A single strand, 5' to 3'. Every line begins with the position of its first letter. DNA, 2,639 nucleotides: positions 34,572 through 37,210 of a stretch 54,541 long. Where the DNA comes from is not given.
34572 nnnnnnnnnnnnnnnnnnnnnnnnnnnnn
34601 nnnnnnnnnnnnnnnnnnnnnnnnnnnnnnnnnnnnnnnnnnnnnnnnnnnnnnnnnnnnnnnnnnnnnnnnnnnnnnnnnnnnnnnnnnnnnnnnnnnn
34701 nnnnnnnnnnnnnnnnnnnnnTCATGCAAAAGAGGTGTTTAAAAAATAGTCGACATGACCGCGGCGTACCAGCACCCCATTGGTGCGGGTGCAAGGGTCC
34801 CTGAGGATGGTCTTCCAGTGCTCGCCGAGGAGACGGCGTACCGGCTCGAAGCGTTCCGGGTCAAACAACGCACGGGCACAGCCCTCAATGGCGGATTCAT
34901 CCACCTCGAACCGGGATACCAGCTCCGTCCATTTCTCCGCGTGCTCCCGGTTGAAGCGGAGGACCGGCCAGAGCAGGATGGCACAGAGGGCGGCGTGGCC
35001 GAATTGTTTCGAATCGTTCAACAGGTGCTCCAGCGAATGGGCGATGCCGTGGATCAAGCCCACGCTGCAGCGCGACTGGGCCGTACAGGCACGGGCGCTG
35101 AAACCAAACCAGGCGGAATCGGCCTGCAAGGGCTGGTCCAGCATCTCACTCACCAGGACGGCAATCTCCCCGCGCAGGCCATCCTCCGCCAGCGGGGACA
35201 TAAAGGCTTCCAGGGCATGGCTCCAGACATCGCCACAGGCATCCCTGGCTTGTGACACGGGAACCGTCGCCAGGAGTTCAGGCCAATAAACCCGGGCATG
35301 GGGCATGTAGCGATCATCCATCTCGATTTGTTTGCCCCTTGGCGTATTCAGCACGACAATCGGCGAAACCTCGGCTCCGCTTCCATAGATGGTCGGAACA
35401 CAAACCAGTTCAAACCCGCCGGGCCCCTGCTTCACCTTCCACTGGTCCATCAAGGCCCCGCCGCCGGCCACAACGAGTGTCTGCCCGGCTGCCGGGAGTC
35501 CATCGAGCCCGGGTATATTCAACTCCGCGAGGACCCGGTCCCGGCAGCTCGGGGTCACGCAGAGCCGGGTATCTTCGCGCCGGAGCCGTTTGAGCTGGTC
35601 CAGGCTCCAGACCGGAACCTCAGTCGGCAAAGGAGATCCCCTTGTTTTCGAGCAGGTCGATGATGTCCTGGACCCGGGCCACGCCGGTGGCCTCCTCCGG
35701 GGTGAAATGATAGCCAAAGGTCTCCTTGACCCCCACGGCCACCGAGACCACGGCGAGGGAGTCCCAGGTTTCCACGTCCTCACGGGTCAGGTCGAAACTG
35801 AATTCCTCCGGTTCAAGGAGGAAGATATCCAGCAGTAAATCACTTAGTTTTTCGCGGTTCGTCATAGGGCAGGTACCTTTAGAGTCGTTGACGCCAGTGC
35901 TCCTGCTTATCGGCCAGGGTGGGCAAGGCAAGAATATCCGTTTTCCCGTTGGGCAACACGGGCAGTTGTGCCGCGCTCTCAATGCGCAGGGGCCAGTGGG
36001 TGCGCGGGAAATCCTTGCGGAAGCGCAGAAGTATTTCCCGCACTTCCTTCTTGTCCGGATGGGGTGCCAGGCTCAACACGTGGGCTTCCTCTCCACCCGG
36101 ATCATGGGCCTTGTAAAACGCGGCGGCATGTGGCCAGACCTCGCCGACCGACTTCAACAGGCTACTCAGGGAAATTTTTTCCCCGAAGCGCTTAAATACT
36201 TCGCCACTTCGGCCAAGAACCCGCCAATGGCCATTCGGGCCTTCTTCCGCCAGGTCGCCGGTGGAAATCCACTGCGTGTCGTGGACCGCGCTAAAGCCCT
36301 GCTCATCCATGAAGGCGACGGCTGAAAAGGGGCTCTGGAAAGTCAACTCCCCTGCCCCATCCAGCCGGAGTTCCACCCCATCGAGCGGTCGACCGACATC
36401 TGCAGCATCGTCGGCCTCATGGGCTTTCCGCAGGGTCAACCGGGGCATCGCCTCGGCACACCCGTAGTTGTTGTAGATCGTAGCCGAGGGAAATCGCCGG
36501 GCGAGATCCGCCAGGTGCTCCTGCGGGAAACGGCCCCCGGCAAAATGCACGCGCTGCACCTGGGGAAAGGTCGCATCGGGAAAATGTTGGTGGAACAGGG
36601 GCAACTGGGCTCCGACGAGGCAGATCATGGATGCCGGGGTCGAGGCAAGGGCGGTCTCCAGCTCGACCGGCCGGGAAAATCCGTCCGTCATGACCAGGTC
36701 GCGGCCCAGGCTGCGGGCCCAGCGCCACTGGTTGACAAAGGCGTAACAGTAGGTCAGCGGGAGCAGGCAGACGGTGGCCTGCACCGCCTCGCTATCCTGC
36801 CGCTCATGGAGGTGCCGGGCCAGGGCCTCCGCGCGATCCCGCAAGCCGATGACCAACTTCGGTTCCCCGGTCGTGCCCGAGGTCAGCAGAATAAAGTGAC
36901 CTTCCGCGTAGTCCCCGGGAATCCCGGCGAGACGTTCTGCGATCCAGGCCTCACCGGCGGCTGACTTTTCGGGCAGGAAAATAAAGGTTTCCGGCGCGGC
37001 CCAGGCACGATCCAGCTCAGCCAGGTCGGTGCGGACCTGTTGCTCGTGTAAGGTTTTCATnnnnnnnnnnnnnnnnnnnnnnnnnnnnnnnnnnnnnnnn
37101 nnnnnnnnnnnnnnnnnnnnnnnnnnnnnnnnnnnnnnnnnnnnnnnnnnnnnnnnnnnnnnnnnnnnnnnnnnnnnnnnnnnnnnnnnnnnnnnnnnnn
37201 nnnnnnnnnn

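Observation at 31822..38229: ACP-dependent acyl cassette (AMP-ligase / ACP / Fe-ADH / LuxE-like / LuxC-like / WecD-like GNAT) next to a WecE transaminase: machinery for an unusual N-acyl amino sugar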

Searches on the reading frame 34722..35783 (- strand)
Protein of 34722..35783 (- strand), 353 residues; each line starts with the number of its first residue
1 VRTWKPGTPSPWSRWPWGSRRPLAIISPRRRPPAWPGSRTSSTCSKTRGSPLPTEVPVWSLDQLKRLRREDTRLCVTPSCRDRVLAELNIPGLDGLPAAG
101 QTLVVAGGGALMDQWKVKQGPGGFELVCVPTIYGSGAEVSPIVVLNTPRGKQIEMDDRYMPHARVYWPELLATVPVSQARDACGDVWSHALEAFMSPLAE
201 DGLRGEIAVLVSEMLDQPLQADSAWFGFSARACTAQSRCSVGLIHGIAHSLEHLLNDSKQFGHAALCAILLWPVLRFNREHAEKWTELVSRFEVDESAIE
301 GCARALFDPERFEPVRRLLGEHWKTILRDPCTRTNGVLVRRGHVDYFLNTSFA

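Call 3: search_protein_families(library=pfam, proteins=[window:34722-35783:-], max_evalue=0.01)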
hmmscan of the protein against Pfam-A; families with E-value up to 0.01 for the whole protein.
window:34722-35783:- (353 aa): 2 families
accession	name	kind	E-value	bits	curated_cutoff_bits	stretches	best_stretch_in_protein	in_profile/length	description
PF00465.25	Fe-ADH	-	3e-05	24.1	31.3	1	118-159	117-159/168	Iron-containing alcohol dehydrogenase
PF25137.1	ADH_Fe_C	-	0.0065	16.6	27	0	185-292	7-120/194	Fe-containing alcohol dehydrogenase family, C-terminal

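Call 4: search_protein_families(library=ncbifam, proteins=[window:34722-35783:-], max_evalue=0.01)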
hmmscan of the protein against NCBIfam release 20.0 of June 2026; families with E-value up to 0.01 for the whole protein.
window:34722-35783:- (353 aa): 9 families
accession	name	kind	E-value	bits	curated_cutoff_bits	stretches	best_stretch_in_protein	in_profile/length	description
NF010378.0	PRK13805.1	equivalog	1e-14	53.4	951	1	125-287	596-766/872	bifunctional acetaldehyde-CoA/alcohol dehydrogenase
NF041833.1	Fe_ADH_ErcA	equivalog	4e-12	45.9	550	1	125-295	131-309/382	alcohol dehydrogenase-like regulatory protein ErcA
NF058672.1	4HyButDHCUPNE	equivalog_domain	1.5e-10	40.8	500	1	126-284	133-297/378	4-hydroxybutyrate dehydrogenase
TIGR02638.1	lactal_redase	equivalog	2.2e-09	36.6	523.15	1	124-294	131-309/379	lactaldehyde reductase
NF007911.0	PRK10624.1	equivalog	6.6e-09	35.2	537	1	126-295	134-309/382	lactaldehyde reductase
NF041822.1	daptide_DH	equivalog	3e-08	32.9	300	1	124-183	105-164/363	daptide-type RiPP biosynthesis dehydogenase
TIGR03405.1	Phn_Fe-ADH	equivalog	2e-05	23.6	423.7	1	125-201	128-206/355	iron-containing alcohol dehydrogenase PsrA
NF053866.1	CholDhdGbsBBac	equivalog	4.9e-05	22.1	550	1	126-298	142-322/392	choline dehydrogenase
NF011998.0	PRK15454.1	equivalog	0.00043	19.1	556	1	124-281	149-313/395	ethanolamine utilization ethanol dehydrogenase EutG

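Call 10: search_solved_structures(query=window:34722-35783:-, max_evalue=1)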
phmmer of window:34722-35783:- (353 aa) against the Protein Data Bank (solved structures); distinct sequences matched with E-value up to 1: 33.
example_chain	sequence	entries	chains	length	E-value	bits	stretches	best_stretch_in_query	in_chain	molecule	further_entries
3zdr_A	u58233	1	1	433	3.4e-11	46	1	125-298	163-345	ALCOHOL DEHYDROGENASE DOMAIN OF THE BIFUNCTIONAL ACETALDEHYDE DEHYDROGENASE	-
9ldl_C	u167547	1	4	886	7.7e-09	38.2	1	124-285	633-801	Aldehyde dehydrogenase family protein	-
8zrl_A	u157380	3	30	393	1e-08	37.8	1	102-290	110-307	NAD-dependent methanol dehydrogenase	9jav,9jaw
3jzd_A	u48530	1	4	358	3.7e-08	36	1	99-294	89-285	Iron-containing alcohol dehydrogenase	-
7dag_A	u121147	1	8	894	1.9e-07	33.7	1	124-280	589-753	Aldehyde-alcohol dehydrogenase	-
13he_A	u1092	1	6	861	2.5e-07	33.3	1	126-282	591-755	Aldehyde-alcohol dehydrogenase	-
8uhw_A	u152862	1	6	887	2.6e-07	33.2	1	126-282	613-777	Aldehyde-alcohol dehydrogenase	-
9knp_A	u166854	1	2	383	4.7e-07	32.3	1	125-288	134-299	375aa long hypothetical alchol dehydrogenase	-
6scg_A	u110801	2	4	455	3e-06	29.7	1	125-281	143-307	Aldehyde-alcohol dehydrogenase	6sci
6tqh_A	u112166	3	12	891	1e-05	27.9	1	125-280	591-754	Aldehyde-alcohol dehydrogenase | Bifunctional aldehyde-alcohol dehydrogenase AdhE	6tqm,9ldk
6ahc_A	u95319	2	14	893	1e-05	27.9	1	125-280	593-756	Aldehyde-alcohol dehydrogenase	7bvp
8zwd_B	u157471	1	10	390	2.5e-05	26.7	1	102-278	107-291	NAD(P)-dependent methanol dehydrogenase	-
6c75_A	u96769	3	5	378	3.2e-05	26.3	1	126-281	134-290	Alcohol dehydrogenase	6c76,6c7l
3iv7_A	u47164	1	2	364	3.7e-05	26.1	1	102-305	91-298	Alcohol dehydrogenase IV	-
30sm_A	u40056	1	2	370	0.00022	23.6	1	100-201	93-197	Cvir-Hbd2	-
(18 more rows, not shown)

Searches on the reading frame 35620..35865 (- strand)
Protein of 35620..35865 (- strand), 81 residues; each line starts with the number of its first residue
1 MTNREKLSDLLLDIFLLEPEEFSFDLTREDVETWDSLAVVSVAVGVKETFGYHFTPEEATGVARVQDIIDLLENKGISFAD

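Call 80: search_solved_structures(query=A6, max_evalue=1)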
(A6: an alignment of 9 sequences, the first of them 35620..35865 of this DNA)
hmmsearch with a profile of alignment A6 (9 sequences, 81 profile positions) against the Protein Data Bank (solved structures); distinct sequences matched with E-value up to 1: 67 (the best 60 are shown).
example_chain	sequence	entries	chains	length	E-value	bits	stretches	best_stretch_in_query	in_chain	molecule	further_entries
1x3o_A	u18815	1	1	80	6.8e-07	32.5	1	5-75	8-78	acyl carrier protein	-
4dxe_H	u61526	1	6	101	1.8e-05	27.9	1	1-73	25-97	Acyl carrier protein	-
2ehs_A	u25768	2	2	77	2.6e-05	27.4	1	5-75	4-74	Acyl carrier protein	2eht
9l1v_A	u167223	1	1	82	0.00022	24.5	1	5-74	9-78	Acyl carrier protein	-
9s2u_I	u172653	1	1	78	0.00031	23.9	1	7-73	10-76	Meromycolate extension acyl carrier protein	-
8yg0_A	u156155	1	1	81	0.0004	23.6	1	7-71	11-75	Acyl carrier protein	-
2lol_A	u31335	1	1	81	0.00047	23.4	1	31-74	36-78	Acyl carrier protein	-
7bvc_P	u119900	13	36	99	0.00053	23.2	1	7-73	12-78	Meromycolate extension acyl carrier protein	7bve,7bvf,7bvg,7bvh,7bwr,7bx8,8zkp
8jfi_G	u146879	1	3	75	0.0011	22.2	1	35-74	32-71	Acyl carrier protein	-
8jfg_G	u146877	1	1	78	0.0011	22.1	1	35-74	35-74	Acyl carrier protein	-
8jfn_B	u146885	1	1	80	0.0012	22.1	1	35-74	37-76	Acyl carrier protein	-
8jfh_E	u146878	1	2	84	0.0013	21.9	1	34-74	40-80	Acyl carrier protein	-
4zjb_G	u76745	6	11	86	0.0014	21.9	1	35-74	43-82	Acyl carrier protein | Acyl carrier protein,Acyl carrier protein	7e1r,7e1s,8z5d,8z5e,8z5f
5h9g_A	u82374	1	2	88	0.0015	21.8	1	35-74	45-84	Acyl carrier protein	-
1klp_A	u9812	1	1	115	0.0016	21.7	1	9-73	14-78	MEROMYCOLATE EXTENSION ACYL CARRIER PROTEIN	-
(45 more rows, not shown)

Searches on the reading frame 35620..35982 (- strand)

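Call 3: search_protein_families(library=pfam, proteins=[window:35620-35982:-], max_evalue=0.01)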
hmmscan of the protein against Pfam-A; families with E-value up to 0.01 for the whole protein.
window:35620-35982:- (120 aa): 0 families

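Call 4: search_protein_families(library=ncbifam, proteins=[window:35620-35982:-], max_evalue=0.01)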
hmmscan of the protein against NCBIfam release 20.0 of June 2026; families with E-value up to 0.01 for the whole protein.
window:35620-35982:- (120 aa): 5 families
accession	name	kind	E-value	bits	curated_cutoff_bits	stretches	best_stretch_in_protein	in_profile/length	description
NF002148.0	PRK00982.1-2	subfamily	8.8e-05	22.3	71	1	68-114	32-77/79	acyl carrier protein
NF003757.0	PRK05350.1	equivalog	0.00016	21.7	65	1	44-113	9-78/83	acyl carrier protein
NF002150.0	PRK00982.1-4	subfamily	0.00042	20.5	66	1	44-114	8-78/80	acyl carrier protein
TIGR00517.1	acyl_carrier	equivalog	0.00042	20.2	70.45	1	73-114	35-76/77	acyl carrier protein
NF002147.0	PRK00982.1-1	equivalog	0.0013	18.5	84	1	47-113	13-79/83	acyl carrier protein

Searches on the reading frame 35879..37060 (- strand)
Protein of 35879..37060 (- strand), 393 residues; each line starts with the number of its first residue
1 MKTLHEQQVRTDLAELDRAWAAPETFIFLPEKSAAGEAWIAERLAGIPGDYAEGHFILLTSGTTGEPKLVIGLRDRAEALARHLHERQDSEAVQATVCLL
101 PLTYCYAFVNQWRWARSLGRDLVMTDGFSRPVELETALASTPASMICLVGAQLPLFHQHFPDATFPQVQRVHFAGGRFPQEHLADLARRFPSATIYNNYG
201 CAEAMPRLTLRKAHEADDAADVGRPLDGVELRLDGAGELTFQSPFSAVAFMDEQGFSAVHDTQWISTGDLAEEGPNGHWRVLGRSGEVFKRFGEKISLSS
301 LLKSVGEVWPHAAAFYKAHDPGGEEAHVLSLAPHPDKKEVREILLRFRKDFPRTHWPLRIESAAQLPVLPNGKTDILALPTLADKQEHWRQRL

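Call 3: search_protein_families(library=pfam, proteins=[window:35879-37060:-], max_evalue=0.01)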
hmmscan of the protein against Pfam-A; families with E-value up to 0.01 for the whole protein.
window:35879-37060:- (393 aa): 1 family
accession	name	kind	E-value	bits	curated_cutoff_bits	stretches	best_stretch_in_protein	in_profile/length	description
PF00501.34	AMP-binding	-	2.1e-17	63.5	29.9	1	56-233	166-355/384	AMP-binding enzyme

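Call 4: search_protein_families(library=ncbifam, proteins=[window:35879-37060:-], max_evalue=0.01)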
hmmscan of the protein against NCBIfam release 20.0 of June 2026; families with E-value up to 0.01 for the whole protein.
window:35879-37060:- (393 aa): 53 families (the best 25 are shown)
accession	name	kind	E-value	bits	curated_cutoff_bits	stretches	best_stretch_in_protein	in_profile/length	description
NF058661.1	cispen_AMP_AmcH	equivalog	3.4e-22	78.5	370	1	48-331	124-416/458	adenylate-forming 2-oxoglutaryl-ACP ligase AmcH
TIGR01733.1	AA-adenyl-dom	subfamily_domain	9.4e-20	70.8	317.4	1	55-299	123-392/409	amino acid adenylation domain-containing protein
TIGR03098.1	ligase_PEP_1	hypoth_equivalog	1.9e-17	63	592.35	2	56-217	167-326/517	acyl-CoA ligase (AMP-forming), exosortase A system-associated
TIGR01923.1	menE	equivalog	1.3e-14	53.9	330.15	1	57-297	118-360/442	o-succinylbenzoate--CoA ligase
NF004837.0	PRK06187.1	subfamily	4.9e-13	48.2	476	1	56-375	174-514/531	long-chain-fatty-acid--CoA ligase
NF005291.0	PRK06814.1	equivalog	4e-12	44.9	1349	1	194-387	934-1134/1140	acyl-[ACP]--phospholipid O-acyltransferase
NF006539.0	PRK09029.1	equivalog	9.9e-12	44.4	494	1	57-297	140-365/458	o-succinylbenzoate--CoA ligase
NF003417.0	PRK04813.1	subfamily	1.7e-11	43.4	476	1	53-206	145-301/505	D-alanine--poly(phosphoribitol) ligase subunit DltA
NF004511.1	PRK05852.1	equivalog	3.7e-11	42.4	650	1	195-377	302-498/505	FadD7 family fatty acid--CoA ligase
NF005660.0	PRK07445.1-2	equivalog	1.1e-10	40.9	525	1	51-386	69-393/397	O-succinylbenzoic acid--CoA ligase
TIGR01734.1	D-ala-DACP-lig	equivalog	6.5e-10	38.2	559.85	1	53-206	143-299/504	D-alanine--poly(phosphoribitol) ligase subunit DltA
NF005801.1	PRK07656.1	equivalog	1.4e-09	37.2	657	1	40-289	154-407/500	FadD3 family acyl-CoA ligase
NF006182.0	PRK08316.1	subfamily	4.2e-09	35.4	663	1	57-297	176-429/523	fatty acyl-CoA synthetase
NF004808.0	PRK06155.1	equivalog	9.3e-09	34.1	722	1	52-381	180-520/542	ATP-dependent acyl-CoA ligase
NF004674.0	PRK06018.1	subfamily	1.4e-08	33.9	766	1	58-347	183-497/544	long-chain-fatty-acid--CoA ligase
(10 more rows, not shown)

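Call 76: search_solved_structures(query=window:35879-37060:-, max_evalue=1e-8)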
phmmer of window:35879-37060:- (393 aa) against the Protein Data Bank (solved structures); distinct sequences matched with E-value up to 1e-8: 1.
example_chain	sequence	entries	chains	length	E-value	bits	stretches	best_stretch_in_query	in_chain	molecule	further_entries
7vhv_D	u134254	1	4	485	7.3e-09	38.4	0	56-376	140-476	D-alanine--D-alanyl carrier protein ligase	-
